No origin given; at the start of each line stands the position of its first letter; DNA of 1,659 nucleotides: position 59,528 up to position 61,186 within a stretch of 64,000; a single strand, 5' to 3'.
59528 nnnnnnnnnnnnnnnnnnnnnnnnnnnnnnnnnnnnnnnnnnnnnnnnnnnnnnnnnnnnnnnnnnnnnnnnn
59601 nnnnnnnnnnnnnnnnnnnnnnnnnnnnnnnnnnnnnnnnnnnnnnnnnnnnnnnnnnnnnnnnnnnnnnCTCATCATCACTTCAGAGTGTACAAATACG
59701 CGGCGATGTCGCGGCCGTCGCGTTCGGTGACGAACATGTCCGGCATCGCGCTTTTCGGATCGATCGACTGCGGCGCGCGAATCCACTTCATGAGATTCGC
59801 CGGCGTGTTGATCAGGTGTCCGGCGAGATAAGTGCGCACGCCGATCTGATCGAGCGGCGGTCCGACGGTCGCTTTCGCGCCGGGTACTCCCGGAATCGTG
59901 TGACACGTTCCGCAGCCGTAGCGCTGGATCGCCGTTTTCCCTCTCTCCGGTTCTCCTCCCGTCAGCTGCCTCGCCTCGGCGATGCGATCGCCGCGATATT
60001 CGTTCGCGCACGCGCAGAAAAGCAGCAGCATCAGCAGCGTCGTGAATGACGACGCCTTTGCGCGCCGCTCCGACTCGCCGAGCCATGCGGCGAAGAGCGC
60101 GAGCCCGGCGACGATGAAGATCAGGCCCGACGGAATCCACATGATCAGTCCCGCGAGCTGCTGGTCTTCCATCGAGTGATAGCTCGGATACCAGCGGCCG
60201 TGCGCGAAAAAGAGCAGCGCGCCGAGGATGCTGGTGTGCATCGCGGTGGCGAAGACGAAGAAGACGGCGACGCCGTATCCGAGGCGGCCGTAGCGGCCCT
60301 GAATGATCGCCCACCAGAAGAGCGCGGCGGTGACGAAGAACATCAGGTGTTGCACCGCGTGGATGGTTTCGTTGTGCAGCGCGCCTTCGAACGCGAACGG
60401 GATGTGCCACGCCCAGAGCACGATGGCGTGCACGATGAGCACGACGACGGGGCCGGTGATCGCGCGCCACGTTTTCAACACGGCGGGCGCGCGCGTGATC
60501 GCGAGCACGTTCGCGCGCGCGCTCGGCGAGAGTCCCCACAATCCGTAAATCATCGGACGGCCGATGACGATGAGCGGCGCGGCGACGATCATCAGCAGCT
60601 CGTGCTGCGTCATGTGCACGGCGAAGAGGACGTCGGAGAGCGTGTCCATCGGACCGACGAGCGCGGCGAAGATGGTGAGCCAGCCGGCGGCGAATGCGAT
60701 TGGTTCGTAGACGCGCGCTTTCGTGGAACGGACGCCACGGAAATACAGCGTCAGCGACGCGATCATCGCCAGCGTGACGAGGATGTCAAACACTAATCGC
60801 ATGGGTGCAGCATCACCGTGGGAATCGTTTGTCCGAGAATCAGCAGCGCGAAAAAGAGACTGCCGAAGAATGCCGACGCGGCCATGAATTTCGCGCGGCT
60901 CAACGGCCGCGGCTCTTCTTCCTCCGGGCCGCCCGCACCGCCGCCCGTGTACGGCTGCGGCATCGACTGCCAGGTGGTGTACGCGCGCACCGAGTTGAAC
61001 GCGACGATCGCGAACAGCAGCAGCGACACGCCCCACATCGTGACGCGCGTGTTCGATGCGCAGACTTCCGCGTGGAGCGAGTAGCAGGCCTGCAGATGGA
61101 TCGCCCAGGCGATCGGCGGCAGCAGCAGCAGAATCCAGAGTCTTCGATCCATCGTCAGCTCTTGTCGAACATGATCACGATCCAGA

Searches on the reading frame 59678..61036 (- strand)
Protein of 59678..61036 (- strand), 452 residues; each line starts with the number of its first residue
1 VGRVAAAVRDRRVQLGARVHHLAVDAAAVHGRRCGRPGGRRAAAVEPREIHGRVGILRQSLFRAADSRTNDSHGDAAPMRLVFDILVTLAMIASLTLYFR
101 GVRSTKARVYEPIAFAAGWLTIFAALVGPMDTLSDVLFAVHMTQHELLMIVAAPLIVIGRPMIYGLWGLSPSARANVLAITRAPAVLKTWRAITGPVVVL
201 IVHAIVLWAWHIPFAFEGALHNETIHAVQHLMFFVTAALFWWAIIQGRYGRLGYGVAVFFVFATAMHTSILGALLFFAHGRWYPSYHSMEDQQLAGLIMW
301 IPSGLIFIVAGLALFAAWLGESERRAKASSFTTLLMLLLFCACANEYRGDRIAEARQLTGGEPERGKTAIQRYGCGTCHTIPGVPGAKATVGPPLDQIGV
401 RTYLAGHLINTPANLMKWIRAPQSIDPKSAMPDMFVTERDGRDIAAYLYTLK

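Call 38: search_protein_families(library=pfam, proteins=[window:59678-61036:-], max_evalue=0.001)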
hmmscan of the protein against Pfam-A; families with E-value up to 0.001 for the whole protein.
window:59678-61036:- (452 aa): 2 families
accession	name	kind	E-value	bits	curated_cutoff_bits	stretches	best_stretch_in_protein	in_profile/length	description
PF09678.15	Caa3_CtaG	-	5.4e-51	173.7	27.7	1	97-319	2-235/237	Cytochrome c oxidase caa3 assembly factor (Caa3_CtaG)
PF00034.26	Cytochrom_C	-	2.5e-05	25.9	21.3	1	364-452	2-90/90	Cytochrome c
